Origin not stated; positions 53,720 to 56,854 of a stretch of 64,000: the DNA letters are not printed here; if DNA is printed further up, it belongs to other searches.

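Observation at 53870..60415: Defence-island-like patch: orphan Upf1-like helicase with an unknown N-domain, COG1373-type ATPases and a small P-loop protein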

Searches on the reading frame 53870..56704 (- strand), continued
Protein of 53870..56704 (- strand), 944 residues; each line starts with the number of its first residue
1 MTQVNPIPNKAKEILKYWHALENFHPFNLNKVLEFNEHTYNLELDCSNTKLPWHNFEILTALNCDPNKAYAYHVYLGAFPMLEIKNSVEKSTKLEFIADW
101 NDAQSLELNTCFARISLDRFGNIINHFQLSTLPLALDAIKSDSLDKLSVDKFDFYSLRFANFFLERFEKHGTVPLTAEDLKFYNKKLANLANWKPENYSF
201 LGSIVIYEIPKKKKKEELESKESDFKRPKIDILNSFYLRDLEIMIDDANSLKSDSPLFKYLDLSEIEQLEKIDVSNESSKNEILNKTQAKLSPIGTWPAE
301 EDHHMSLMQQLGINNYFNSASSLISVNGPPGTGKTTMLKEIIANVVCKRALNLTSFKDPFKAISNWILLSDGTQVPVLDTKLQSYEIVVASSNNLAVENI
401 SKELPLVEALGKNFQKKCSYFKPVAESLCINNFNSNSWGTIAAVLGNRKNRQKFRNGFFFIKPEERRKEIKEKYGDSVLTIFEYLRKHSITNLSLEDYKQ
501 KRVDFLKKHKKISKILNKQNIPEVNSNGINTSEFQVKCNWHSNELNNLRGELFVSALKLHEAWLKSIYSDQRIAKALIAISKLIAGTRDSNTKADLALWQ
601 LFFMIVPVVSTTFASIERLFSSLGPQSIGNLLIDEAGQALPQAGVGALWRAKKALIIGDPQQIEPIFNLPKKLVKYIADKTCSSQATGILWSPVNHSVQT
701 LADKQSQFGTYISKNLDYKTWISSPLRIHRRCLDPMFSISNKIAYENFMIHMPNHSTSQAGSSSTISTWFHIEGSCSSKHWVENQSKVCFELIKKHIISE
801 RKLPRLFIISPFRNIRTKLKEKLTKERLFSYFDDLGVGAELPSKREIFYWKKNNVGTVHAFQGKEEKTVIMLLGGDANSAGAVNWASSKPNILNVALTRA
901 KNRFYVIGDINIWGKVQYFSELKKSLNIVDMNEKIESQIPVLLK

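Call 15: find_encoding_contigs(protein=P0033, flank=8000, max_places=3)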
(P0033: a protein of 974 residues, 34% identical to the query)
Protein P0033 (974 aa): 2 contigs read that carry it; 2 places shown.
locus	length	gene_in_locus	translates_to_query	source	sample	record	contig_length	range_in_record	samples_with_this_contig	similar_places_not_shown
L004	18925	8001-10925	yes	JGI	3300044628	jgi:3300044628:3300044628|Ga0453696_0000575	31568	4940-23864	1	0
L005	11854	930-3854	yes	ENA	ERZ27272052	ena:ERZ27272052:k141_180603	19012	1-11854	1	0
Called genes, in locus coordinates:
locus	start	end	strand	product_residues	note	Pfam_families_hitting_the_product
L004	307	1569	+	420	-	PF00083:Sugar_tr, PF07690:MFS_1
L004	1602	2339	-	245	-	PF11769:DUF3313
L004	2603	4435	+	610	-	PF00425:Chorismate_bind, PF01063:Aminotran_4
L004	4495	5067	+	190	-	PF01288:HPPK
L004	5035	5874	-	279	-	PF00809:Pterin_bind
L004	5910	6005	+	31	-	-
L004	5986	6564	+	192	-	PF28549:NDPSase_N, PF00293:NUDIX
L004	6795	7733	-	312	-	-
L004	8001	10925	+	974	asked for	PF13086:AAA_11, PF13604:AAA_30 (faint), PF01443:Viral_helicase1 (faint), PF13087:AAA_12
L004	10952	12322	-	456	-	PF02881:SRP54_N, PF00448:SRP54, PF13401:AAA_22 (faint), PF02978:SRP_SPB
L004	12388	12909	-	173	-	PF25087:GMPPB_C (faint), PF25084:LbH_EIF2B (weak), PF14602:Hexapep_2 (faint), PF00132:Hexapep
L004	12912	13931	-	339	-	PF02779:Transket_pyr, PF02780:Transketolase_C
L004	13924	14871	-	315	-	PF00676:E1_dh, PF02775:TPP_enzyme_C (weak)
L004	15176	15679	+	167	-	-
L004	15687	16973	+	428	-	-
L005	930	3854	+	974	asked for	PF13086:AAA_11, PF13604:AAA_30 (faint), PF01443:Viral_helicase1 (faint), PF13087:AAA_12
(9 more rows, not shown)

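Call 20: find_encoding_contigs(protein=P0048, flank=8000, max_places=4)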
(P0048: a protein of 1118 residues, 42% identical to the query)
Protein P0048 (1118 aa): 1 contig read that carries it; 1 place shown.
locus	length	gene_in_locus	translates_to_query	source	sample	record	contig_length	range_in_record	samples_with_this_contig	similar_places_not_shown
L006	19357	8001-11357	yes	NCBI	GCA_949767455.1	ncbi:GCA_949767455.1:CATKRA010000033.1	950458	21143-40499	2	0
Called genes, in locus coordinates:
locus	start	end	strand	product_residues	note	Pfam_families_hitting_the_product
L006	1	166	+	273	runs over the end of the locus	PF13489:Methyltransf_23 (weak), PF13847:Methyltransf_31, PF08241:Methyltransf_11, PF08242:Methyltransf_12, PF13649:Methyltransf_25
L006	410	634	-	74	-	PF03621:MbtH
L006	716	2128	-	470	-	PF00202:Aminotran_3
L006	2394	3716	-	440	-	PF08521:2CSK_N (weak), PF26769:HAMP_PhoQ (weak), PF00512:HisKA, PF13581:HATPase_c_2 (weak), PF02518:HATPase_c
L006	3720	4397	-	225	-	PF00072:Response_reg, PF00486:Trans_reg_C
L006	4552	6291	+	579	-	PF11412:DsbD_N, PF02683:DsbD_TM, PF13386:DsbD_2, PF00085:Thioredoxin (weak), PF13098:Thioredoxin_2, PF13899:Thioredoxin_7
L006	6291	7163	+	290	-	PF01790:LGT, PF00578:AhpC-TSA, PF08534:Redoxin, PF13098:Thioredoxin_2 (weak), PF00085:Thioredoxin (weak), PF13905:Thioredoxin_8 (weak)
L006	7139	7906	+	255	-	PF10411:DsbC_N, PF13098:Thioredoxin_2, PF13462:Thioredoxin_4 (weak)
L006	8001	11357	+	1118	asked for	PF01443:Viral_helicase1 (faint), PF13086:AAA_11 (faint), PF13087:AAA_12, PF13538:UvrD_C_2 (faint)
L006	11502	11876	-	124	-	PF19619:DUF6124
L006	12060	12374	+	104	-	-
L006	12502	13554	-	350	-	-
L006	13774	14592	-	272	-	PF00561:Abhydrolase_1, PF12697:Abhydrolase_6, PF03096:Ndr, PF12146:Hydrolase_4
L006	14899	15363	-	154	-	-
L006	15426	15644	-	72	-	-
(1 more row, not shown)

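Call 23: find_encoding_contigs(protein=window:53870-56704:-, flank=10000, max_places=5)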
Protein window:53870-56704:- (944 aa): 1 contig read that carries it; 1 place shown.
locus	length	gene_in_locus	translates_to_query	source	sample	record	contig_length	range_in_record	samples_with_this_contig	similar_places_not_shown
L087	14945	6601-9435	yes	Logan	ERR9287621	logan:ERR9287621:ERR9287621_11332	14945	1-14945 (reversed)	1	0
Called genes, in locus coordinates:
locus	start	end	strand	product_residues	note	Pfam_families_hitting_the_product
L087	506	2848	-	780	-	PF00939:Na_sulph_symp (weak), PF03600:CitMHS, PF02080:TrkA_C, PF00939:Na_sulph_symp, PF06808:DctM (weak), PF03600:CitMHS (weak)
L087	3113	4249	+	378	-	PF13173:AAA_14, PF13635:DUF4143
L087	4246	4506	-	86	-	-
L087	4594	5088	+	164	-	-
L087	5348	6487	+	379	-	PF13173:AAA_14, PF13635:DUF4143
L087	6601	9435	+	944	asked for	PF01443:Viral_helicase1 (faint), PF13086:AAA_11, PF13087:AAA_12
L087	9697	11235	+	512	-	PF00916:Sulfate_transp, PF01740:STAS (weak)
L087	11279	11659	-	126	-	PF01850:PIN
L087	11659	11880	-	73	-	-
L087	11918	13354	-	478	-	PF00342:PGI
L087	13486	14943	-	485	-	?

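Call 39: search_dna_similar(query=window:53870-56704:-, collection=plasmids, mode=protein, max_evalue=1e-20, max_rows=25)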
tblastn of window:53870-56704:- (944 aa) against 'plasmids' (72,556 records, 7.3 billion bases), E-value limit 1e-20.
Records with a match: 657; places in all: 692; records where one place covers at least 80% of the query: 9.
Best place of each record, by identity: <60% 657.
By first word of the organism name: Klebsiella 537; Bacillus 21; Raoultella 17; Ralstonia 12; Escherichia 10; Pseudomonas 6; Priestia 6; Rhizobium 5; Azospirillum 4; Vibrio 3; and 27 more.
By predicted mobility (MOB-suite, as given by PLSDB): conjugative 569; non-mobilizable 71; mobilizable 17.
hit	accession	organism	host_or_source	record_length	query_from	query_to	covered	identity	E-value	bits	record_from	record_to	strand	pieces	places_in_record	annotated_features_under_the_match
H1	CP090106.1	Sinorhizobium meliloti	Medicago,Cell culture,Plant nodule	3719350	71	933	79%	39.0%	1e-81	507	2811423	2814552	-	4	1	none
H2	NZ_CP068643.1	Vibrio parahaemolyticus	Penaeus vannamei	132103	66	926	84%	35.4%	3e-77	443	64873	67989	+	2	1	ATP-binding protein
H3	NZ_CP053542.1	Vibrio europaeus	Argopecten purpuratus,Shellfish hatchery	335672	52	936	87%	32.6%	1e-75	435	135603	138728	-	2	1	ATP-binding protein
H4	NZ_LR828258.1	Xanthomonas hortorum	Lactuca sp.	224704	15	922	91%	30.8%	7e-54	356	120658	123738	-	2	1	DEAD/DEAH box helicase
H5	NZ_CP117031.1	Vibrio tubiashii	Babylonia areolata,bacterial pure ...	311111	59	936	86%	32.5%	2e-75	430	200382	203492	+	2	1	AAA domain-containing protein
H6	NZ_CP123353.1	Agrobacterium pusense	laboratory contaminant from a culture ...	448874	14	928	91%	30.7%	3e-57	345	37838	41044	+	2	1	AAA domain-containing protein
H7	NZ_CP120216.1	Agrobacterium leguminum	-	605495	14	928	91%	30.7%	2e-57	348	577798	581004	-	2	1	AAA domain-containing protein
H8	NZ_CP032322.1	Azospirillum argentinense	soil sample,Agricultural field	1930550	51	919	85%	32.6%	2e-75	420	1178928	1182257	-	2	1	record has no annotation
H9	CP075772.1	Pseudomonas aeruginosa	Homo sapiens,Cell culture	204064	14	935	89%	30.6%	4e-56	351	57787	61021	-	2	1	hypothetical protein (x2)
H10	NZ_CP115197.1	Pseudomonas aeruginosa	Homo sapiens,culture samples from human ...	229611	14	935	89%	30.6%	4e-56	351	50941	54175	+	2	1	AAA domain-containing protein | hypothetical protein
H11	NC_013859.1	Azospirillum sp. B510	-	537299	231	930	68%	36.5%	1e-72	404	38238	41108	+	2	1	DEAD/DEAH box helicase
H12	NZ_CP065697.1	Delftia acidovorans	-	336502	231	932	73%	33.8%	1e-64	374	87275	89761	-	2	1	ATP-binding protein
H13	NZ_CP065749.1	Delftia lacustris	-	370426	231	932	73%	33.8%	1e-64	374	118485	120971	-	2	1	ATP-binding protein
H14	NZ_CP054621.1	Azospirillum oryzae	cell culture,soil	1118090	231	930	67%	36.6%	5e-74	402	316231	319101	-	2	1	record has no annotation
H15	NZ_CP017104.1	Rhizobium gallicum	Phaseolus vulgaris,Whole ...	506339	228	922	67%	36.1%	2e-60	373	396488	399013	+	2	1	AAA domain-containing protein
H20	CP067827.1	Klebsiella pneumoniae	Homo sapiens,urine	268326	228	907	64%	37.2%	2e-57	359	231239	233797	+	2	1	DNA helicase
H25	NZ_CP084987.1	Klebsiella pneumoniae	Homo sapiens,blood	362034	231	927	66%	35.3%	1e-62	347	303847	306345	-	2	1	DEAD/DEAH box helicase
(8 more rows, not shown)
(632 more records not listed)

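Call 40: search_dna_similar(query=window:53870-56704:-, collection=phages, mode=protein, max_evalue=1e-10, max_rows=15)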
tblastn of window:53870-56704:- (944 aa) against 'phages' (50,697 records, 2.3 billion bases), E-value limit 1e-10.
Records with a match: 3; places in all: 3; records where one place covers at least 80% of the query: 0.
Best place of each record, by identity: <60% 3.
By first word of the organism name: Staphylococcus 2; Klebsiella 1.
By host as written in the record: Staphylococcus aureus 2; Klebsiella pneumoniae 1.
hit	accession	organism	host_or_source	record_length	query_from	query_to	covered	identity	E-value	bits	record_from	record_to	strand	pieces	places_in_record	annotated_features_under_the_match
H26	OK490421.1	Klebsiella phage Kp4866-6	Klebsiella pneumoniae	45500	228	907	64%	37.3%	3e-57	363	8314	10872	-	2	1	record has no annotation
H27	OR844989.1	Staphylococcus phage SA 1306 Kay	Staphylococcus aureus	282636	224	928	66%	33.8%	1e-57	339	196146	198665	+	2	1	record has no annotation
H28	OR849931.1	Staphylococcus phage SA 1298 Kay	Staphylococcus aureus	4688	224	910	64%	34.5%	6e-58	339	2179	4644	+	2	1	record has no annotation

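Call 41: get_annotated_region(hit=H2, flank=8000)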
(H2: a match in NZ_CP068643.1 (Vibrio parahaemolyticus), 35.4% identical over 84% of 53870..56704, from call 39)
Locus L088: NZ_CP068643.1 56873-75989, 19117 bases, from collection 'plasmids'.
description: Vibrio parahaemolyticus strain VP157 plasmid pVP157-1, complete sequence
organism: Vibrio parahaemolyticus (NCBI taxid 670)
taxonomy: Bacteria; Pseudomonadota; Gammaproteobacteria; Vibrionales; Vibrionaceae; Vibrio; Vibrio parahaemolyticus
host: -; source: Penaeus vannamei; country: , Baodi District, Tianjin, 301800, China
typing (MOB-suite, as given by PLSDB): non-mobilizable; mating-pair formation MPF_F
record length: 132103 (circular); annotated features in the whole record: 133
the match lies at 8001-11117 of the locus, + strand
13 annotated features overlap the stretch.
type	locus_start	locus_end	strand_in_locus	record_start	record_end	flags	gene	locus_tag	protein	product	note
CDS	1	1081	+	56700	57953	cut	-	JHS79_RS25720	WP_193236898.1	type VI secretion system ImpA family N-terminal domain-containing protein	-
CDS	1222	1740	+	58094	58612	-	-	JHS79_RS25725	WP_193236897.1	Hcp family type VI secretion system effector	GO:0033103 - protein secretion by the type VI secretion system [Evidence IEA]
CDS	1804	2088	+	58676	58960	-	-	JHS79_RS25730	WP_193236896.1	type VI secretion system PAAR protein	-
CDS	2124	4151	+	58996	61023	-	tssI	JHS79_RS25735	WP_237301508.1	type VI secretion system tip protein TssI/VgrG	GO:0033103 - protein secretion by the type VI secretion system [Evidence IEA]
CDS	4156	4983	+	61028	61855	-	-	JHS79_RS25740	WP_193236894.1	DUF4123 domain-containing protein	-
CDS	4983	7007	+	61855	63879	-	-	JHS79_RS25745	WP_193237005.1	lipase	-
CDS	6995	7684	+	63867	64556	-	-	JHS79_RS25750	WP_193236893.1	hypothetical protein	-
CDS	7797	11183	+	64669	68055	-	-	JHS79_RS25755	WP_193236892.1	ATP-binding protein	-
CDS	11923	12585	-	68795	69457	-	-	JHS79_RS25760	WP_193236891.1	recombinase family protein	-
CDS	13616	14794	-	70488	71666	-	-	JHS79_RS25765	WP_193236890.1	HNH endonuclease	-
CDS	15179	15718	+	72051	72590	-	-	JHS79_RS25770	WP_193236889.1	recombinase family protein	GO:0006310 - DNA recombination [Evidence IEA]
CDS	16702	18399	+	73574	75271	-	-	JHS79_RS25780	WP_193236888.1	penicillin-binding transpeptidase domain-containing protein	-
CDS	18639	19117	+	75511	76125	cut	-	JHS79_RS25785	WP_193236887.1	recombinase family protein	GO:0006310 - DNA recombination [Evidence IEA]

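Call 42: get_annotated_region(hit=H25, flank=8000)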
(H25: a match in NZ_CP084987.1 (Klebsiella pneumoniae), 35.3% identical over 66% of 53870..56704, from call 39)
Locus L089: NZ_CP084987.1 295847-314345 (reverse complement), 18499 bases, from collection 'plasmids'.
description: Klebsiella pneumoniae strain KP18-2110-2 plasmid pKP18-2110-2-1, complete sequence
organism: Klebsiella pneumoniae (NCBI taxid 573)
taxonomy: Bacteria; Pseudomonadota; Gammaproteobacteria; Enterobacterales; Enterobacteriaceae; Klebsiella; Klebsiella pneumoniae
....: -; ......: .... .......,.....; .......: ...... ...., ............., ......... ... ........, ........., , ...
typing (MOB-suite, as given by PLSDB): conjugative; replicon IncQ1,IncU; relaxase MOBH; mating-pair formation MPF_F
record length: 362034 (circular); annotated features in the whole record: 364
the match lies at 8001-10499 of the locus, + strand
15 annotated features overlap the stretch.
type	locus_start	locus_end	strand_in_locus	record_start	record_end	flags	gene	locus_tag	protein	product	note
CDS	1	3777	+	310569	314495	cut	-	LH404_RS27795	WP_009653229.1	conjugal transfer protein TraG N-terminal domain-containing protein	-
CDS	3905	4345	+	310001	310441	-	-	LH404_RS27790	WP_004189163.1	transposase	GO:0006313 - DNA transposition [Evidence IEA]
CDS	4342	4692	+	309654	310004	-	tnpB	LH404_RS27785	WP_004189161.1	IS66 family insertion sequence element accessory protein TnpB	-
CDS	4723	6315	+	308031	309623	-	-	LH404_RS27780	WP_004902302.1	IS66-like element ISKox1 family transposase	GO:0006313 - DNA transposition [Evidence IEA]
CDS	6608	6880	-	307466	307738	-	-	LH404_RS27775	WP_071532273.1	hypothetical protein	-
CDS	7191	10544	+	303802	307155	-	-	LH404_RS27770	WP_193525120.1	DEAD/DEAH box helicase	-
CDS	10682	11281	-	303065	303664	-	-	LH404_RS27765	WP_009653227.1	lytic transglycosylase domain-containing protein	-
CDS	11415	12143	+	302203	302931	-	-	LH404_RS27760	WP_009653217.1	thioredoxin fold domain-containing protein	-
CDS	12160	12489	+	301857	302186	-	-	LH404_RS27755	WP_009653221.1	hypothetical protein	-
CDS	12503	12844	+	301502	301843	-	-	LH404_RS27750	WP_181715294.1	hypothetical protein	-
CDS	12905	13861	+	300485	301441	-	-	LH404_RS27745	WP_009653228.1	DsbA family protein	-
CDS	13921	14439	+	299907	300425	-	-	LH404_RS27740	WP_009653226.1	hypothetical protein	-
CDS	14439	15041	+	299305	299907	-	-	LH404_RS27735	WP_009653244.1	HAD domain-containing protein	-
CDS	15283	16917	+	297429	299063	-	-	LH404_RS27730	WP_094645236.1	Na+/H+ antiporter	GO:1902600 - proton transmembrane transport [Evidence IEA]; GO:0006885 - regulation of pH [Evidence IEA]; GO:0006814 - ...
CDS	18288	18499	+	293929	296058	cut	-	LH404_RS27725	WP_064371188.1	hypothetical protein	-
